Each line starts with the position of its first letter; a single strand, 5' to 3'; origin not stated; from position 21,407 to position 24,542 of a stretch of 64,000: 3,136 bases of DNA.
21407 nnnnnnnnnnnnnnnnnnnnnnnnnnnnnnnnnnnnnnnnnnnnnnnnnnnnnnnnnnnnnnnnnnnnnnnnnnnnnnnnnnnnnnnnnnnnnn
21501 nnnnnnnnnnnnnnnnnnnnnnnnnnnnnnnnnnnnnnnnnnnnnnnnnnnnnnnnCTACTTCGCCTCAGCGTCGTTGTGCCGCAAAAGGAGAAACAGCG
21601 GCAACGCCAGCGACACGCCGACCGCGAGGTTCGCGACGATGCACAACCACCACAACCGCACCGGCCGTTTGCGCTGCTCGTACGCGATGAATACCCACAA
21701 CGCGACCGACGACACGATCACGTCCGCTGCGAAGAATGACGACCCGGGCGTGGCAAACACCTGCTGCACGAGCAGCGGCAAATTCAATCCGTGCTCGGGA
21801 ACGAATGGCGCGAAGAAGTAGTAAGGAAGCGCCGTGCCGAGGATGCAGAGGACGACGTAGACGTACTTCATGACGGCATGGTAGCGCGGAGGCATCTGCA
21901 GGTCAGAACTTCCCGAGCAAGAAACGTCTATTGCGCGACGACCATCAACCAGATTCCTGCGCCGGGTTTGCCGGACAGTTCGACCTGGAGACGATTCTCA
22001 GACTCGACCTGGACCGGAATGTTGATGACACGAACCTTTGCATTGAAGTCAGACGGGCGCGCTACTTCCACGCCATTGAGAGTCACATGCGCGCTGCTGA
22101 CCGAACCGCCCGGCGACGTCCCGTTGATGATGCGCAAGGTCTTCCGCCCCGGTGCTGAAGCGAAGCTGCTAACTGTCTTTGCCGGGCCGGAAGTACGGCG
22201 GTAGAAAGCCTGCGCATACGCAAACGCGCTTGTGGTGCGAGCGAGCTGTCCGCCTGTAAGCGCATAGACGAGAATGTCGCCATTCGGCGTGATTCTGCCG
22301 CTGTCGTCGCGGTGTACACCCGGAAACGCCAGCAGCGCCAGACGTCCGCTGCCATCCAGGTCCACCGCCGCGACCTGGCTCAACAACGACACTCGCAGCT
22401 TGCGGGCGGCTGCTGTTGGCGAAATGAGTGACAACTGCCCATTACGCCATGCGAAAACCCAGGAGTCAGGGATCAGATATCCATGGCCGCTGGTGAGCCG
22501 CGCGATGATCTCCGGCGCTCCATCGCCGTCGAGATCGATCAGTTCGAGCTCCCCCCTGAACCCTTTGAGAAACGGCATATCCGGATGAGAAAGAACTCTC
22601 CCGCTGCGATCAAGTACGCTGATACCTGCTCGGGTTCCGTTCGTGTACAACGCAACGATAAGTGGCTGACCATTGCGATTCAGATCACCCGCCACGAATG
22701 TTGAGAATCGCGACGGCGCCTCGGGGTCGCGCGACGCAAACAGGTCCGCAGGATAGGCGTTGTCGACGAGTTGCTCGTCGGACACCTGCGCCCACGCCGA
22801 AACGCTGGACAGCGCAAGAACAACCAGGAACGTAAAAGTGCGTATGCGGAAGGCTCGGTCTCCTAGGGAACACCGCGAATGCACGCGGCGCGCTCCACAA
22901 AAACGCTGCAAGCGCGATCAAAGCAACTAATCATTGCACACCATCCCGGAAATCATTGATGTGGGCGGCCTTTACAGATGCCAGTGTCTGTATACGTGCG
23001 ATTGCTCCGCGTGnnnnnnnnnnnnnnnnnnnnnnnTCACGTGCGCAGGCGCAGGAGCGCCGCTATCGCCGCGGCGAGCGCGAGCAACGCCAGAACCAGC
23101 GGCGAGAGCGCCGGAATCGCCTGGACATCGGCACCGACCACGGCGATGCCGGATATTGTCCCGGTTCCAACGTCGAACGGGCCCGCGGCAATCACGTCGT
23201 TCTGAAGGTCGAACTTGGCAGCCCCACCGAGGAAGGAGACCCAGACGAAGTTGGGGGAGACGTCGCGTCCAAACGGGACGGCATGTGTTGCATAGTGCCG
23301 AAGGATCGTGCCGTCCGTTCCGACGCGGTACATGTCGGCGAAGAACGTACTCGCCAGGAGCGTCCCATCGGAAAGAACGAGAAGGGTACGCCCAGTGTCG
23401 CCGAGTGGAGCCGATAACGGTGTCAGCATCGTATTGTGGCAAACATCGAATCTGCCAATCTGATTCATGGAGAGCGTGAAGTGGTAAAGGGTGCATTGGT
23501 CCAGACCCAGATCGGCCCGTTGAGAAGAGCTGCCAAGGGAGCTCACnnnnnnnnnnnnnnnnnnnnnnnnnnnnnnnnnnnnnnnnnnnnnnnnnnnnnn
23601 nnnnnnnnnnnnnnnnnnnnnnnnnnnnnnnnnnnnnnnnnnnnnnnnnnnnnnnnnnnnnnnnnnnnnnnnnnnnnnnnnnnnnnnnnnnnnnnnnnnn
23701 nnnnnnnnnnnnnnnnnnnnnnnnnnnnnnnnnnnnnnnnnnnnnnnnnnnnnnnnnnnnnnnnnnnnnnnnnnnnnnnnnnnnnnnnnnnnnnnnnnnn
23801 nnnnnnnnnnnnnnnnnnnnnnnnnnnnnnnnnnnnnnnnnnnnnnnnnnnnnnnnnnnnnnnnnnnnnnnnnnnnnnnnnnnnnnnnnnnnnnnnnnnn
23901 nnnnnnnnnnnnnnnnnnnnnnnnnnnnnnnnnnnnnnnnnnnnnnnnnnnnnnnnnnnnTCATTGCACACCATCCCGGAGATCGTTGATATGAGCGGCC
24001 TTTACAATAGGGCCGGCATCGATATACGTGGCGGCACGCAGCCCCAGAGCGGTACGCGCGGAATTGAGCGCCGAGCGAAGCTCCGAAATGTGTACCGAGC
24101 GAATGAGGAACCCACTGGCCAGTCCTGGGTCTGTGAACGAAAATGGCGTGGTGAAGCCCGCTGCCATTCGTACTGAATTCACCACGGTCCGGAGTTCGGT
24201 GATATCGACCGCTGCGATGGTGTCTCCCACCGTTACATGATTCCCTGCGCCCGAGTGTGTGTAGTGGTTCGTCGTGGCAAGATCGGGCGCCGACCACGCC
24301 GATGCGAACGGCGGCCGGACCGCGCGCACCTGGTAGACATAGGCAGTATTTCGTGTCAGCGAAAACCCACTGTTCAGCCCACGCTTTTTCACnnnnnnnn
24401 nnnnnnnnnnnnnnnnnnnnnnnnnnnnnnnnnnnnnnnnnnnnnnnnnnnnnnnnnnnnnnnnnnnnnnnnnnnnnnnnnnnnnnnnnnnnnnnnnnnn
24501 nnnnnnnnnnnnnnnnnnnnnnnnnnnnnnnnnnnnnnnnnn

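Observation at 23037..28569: Ancient tandem duplication of 'subtilase C-terminus + beta-propeller partner' with preserved ATGA couplings and one decayed copy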

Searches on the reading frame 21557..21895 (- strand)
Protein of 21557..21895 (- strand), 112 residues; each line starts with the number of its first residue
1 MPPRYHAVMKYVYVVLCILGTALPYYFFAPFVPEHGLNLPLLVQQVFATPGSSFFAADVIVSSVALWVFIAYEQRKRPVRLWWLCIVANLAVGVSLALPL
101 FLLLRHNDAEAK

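Call 63: search_protein_families(library=pfam, proteins=[window:21557-21895:-], max_evalue=0.001)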
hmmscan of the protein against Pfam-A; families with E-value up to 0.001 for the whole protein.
window:21557-21895:- (112 aa): 1 family
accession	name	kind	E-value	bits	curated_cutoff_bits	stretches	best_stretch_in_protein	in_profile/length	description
PF11196.13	DUF2834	-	7.3e-30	103.5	22.9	1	12-106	1-95/96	Protein of unknown function DUF2834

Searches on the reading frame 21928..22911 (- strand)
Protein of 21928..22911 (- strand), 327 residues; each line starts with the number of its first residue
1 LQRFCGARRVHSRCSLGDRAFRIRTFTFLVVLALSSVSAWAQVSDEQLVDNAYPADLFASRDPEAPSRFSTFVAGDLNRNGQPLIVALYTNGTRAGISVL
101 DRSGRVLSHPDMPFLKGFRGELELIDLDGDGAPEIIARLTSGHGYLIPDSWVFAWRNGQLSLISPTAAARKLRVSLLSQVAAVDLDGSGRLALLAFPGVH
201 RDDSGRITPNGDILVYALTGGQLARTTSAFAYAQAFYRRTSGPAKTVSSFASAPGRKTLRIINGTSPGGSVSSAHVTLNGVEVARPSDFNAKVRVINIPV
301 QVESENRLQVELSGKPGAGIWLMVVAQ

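Call 4: search_protein_families(library=pfam, proteins=[window:21928-22911:-], max_evalue=0.1)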
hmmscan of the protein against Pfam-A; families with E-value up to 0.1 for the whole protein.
window:21928-22911:- (327 aa): 4 families
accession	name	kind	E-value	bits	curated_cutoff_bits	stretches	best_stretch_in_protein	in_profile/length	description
PF13517.12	FG-GAP_3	-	8.6e-08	33.1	26.9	1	126-193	1-59/61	FG-GAP-like repeat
PF01839.29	FG-GAP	-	0.015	15.7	22.1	0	126-137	9-20/37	FG-GAP repeat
PF13202.12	EF-hand_5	-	0.056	13.4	25.9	0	123-131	6-14/25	EF hand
PF16743.10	PliI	-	0.083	13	27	0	102-147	55-89/123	Periplasmic lysozyme inhibitor of I-type lysozyme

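Call 5: search_protein_families(library=ncbifam, proteins=[window:21928-22911:-], max_evalue=0.1)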
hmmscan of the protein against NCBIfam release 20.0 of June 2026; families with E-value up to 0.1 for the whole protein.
window:21928-22911:- (327 aa): 1 family
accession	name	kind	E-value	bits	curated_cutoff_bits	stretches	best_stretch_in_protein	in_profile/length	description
TIGR01317.1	GOGAT_sm_gam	subfamily_domain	0.089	11.6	447.7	0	29-98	405-473/485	glutamate synthase small subunit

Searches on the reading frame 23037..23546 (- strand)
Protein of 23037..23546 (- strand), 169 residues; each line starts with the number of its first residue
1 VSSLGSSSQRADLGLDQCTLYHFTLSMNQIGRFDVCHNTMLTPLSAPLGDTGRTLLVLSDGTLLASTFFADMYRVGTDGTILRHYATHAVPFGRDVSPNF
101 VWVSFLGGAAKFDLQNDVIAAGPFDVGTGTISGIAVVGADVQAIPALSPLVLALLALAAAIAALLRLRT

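Call 4: search_protein_families(library=pfam, proteins=[window:23037-23546:-], max_evalue=0.1)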
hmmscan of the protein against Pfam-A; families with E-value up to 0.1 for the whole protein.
window:23037-23546:- (169 aa): 0 families

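Call 5: search_protein_families(library=ncbifam, proteins=[window:23037-23546:-], max_evalue=0.1)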
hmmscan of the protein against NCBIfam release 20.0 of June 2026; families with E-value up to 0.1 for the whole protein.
window:23037-23546:- (169 aa): 2 families
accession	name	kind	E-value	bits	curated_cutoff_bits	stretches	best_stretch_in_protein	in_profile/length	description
NF033207.2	midcut_by_XrtH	subfamily_domain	0.004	17.2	45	1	134-168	27-61/175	midcut-by-XrtH protein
TIGR04174.1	IPTL_CTERM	subfamily_domain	0.037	14.3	20.5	1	144-168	1-25/27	IPTL-CTERM sorting domain-containing protein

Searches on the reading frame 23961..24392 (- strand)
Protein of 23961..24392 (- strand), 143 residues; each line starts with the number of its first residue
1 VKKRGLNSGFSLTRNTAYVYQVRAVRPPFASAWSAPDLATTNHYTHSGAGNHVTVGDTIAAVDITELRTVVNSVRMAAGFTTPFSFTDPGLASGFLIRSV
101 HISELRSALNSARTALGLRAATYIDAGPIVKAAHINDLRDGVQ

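Call 4: search_protein_families(library=pfam, proteins=[window:23961-24392:-], max_evalue=0.1)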
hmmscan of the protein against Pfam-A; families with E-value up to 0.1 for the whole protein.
window:23961-24392:- (143 aa): 1 family
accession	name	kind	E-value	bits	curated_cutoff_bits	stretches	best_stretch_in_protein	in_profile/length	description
PF19622.4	DUF6127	-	0.0011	19.4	27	0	56-77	25-46/63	Family of unknown function (DUF6127)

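Call 5: search_protein_families(library=ncbifam, proteins=[window:23961-24392:-], max_evalue=0.1)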
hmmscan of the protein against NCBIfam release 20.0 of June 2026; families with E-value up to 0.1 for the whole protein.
window:23961-24392:- (143 aa): 0 families

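Call 42: search_protein_families(library=phrogs, proteins=[window:23961-24392:-], max_evalue=0.1)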
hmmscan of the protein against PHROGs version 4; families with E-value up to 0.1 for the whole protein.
window:23961-24392:- (143 aa): 0 families

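Call 50: search_protein_representatives(alignment_id=A4)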
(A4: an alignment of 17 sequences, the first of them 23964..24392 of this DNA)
Query: 17 sequences, 137 profile positions. Proteins with E-value up to 0.001 (for the whole library): 11544; up to 1e-10: 6526; up to 1e-30: 1361. The best 150 are listed.
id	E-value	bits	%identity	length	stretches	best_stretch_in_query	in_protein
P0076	1.9e-83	293.7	-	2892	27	2-36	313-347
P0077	2.2e-72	257.9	-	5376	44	4-45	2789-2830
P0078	2.3e-68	244.9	-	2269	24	2-36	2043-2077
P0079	1.6e-67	242.1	-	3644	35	5-54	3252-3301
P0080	5.3e-64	230.7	-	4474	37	2-44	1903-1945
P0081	7.7e-64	230.2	-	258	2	48-137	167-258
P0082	8.1e-61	220.4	-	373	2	3-137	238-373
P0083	9.9e-58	210.4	-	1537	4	2-137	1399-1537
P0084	2.3e-56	206.0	-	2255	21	3-36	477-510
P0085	5.3e-56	204.8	-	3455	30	5-35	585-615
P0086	3.1e-55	202.3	-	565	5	2-137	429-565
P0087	4.8e-55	201.7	-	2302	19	4-54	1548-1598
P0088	7.1e-53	194.7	-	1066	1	2-136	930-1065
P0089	1.4e-52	193.7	-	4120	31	2-53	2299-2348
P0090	2.7e-51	189.6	-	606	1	2-137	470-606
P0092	7.7e-51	188.1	-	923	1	2-137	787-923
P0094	3.8e-50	185.9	-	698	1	2-137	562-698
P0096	5.7e-50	185.3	-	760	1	2-137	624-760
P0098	3.2e-49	182.8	-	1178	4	2-137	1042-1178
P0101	4.3e-49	182.5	-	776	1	2-137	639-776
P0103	8.4e-49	181.5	-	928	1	3-137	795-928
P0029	3.6e-47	176.2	-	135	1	5-137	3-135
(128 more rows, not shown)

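Call 51: search_protein_families(library=pfam, proteins=[P0082, P0086, P0088, P0090, P0092, P0094, P0096, P0098, P0101, P0103], max_evalue=0.001)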
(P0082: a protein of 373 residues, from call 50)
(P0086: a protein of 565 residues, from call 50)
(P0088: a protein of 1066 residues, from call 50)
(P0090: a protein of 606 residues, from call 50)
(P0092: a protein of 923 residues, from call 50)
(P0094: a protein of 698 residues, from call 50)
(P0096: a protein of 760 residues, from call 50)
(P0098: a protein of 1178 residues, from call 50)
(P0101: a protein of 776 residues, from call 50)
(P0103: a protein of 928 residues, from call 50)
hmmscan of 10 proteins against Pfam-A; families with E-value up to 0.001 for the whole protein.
P0082 (373 aa): 1 family
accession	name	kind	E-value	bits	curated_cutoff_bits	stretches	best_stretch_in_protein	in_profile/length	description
PF00041.27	fn3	-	1.9e-06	28.4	25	1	186-262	2-77/84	Fibronectin type III domain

P0086 (565 aa): 6 families
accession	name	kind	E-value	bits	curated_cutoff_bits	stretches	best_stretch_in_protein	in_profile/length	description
PF00041.27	fn3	-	9.6e-36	122.3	25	4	87-172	1-81/84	Fibronectin type III domain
PF25788.1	Ig_Rha78A_N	-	3.8e-11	43.6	27.4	0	193-275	33-101/105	Rha78A-like, N-terminal immunoglobulin domain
PF16656.11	Pur_ac_phosph_N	-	1.3e-06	29.3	30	0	243-269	66-87/93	Purple acid Phosphatase, N-terminal domain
PF21910.2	GH85_C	-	1.1e-05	26.3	27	1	391-458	17-89/95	GH85 endohexosaminidases, C-terminal domain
PF21200.3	Glyco_hydro_39_C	-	0.00033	21.4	27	0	392-448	12-74/89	Alpha-L-iduronidase C-terminal domain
PF25059.1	FN3_DSCAM-DSCAML_C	-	0.00096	19.9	39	0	243-282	50-89/89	DSCAM/DSCAML C-terminal Fn3-like domain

P0088 (1066 aa): 2 families
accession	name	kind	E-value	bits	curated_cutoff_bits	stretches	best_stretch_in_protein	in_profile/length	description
PF00082.27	Peptidase_S8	-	8e-24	84.9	21.8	1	321-679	2-274/288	Subtilase family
PF00041.27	fn3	-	7e-08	33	25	1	881-952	2-74/84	Fibronectin type III domain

P0090 (606 aa): 2 families
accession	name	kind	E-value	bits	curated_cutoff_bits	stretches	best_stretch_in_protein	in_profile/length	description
PF00082.27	Peptidase_S8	-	4.2e-12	46.4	21.8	1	20-202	144-271/288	Subtilase family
PF00041.27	fn3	-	2.7e-08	34.3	25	1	420-488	2-70/84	Fibronectin type III domain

P0092 (923 aa): 2 families
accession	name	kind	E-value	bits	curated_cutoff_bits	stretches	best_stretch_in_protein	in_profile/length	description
PF16640.11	Big_3_5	-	9e-32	109.9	35.5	2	558-640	1-87/88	Bacterial Ig-like domain (group 3)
PF17957.7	Big_7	-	8.5e-05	23.6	24.1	1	25-94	2-70/70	Bacterial Ig domain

P0094 (698 aa): 2 families
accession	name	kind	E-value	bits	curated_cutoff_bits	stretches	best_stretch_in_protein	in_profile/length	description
PF19081.6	Ig_7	-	4.6e-08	33.7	27.3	1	422-506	1-83/84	Ig-like domain CHU_C associated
PF13927.12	Ig_3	-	1.6e-05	25.8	30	1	422-491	2-78/78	Immunoglobulin domain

P0096 (760 aa): 2 families
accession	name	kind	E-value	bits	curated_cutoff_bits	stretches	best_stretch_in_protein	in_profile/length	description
PF00082.27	Peptidase_S8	-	1.5e-23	83.9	21.8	1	8-373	2-274/288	Subtilase family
PF00041.27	fn3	-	5.8e-07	30.1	25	1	575-651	2-78/84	Fibronectin type III domain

P0098 (1178 aa): 8 families
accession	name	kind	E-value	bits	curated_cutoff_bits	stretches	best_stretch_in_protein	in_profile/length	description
PF13385.13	Laminin_G_3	-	8e-23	81.7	27.6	1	821-971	10-150/151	Concanavalin A-like lectin/glucanases superfamily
PF00041.27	fn3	-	5.4e-19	68.6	25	2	500-568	2-70/84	Fibronectin type III domain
PF13927.12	Ig_3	-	2.3e-10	41.3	30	1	592-659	3-78/78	Immunoglobulin domain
PF19408.5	PKD_6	-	9.1e-10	39.2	25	1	679-754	6-80/82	PKD-like domain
PF07679.22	I-set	-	5.2e-08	33.3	23.7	1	596-664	5-82/90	Immunoglobulin I-set domain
PF13895.12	Ig_2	-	1.3e-07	32.2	27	1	597-672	8-78/79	Immunoglobulin domain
PF16656.11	Pur_ac_phosph_N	-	3.8e-06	27.8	30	0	504-569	6-83/93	Purple acid Phosphatase, N-terminal domain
PF00047.31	ig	-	0.00044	20.9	21.8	0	601-665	3-78/81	Immunoglobulin domain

P0101 (776 aa): 3 families
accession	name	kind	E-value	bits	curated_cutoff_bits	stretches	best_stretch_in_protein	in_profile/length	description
PF13688.12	Reprolysin_5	-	3e-13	50.9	27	1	217-464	5-188/196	Metallo-peptidase family M12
PF13582.12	Reprolysin_3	-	1.7e-08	35.4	22.4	1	240-405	2-123/123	Metallo-peptidase family M12B Reprolysin-like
PF01421.25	Reprolysin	-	5e-06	27.1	20.8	1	224-332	10-116/200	Reprolysin (M12B) family zinc metalloprotease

P0103 (928 aa): 3 families
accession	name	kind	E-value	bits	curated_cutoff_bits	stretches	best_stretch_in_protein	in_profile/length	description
PF16640.11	Big_3_5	-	1.9e-19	70.5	35.5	1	650-737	1-88/88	Bacterial Ig-like domain (group 3)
PF07602.17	DUF1565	-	2.8e-17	63.3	20.3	1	293-505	2-172/257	Protein of unknown function (DUF1565)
PF00041.27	fn3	-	1.8e-10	41.3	25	1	743-820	2-78/84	Fibronectin type III domain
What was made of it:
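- On Polymorphic toxin / orphan-cassette systems (CDI, Rhs type): Indirect evidence against: the same domain ends 1361 or more 50%-identity clusters of diverse secreted proteins (calls 50, 51).
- It ends diverse secreted proteins, including S8 and M12 peptidases, Laminin_G_3, DUF1565 and Ig-like proteins (calls 50, 51).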
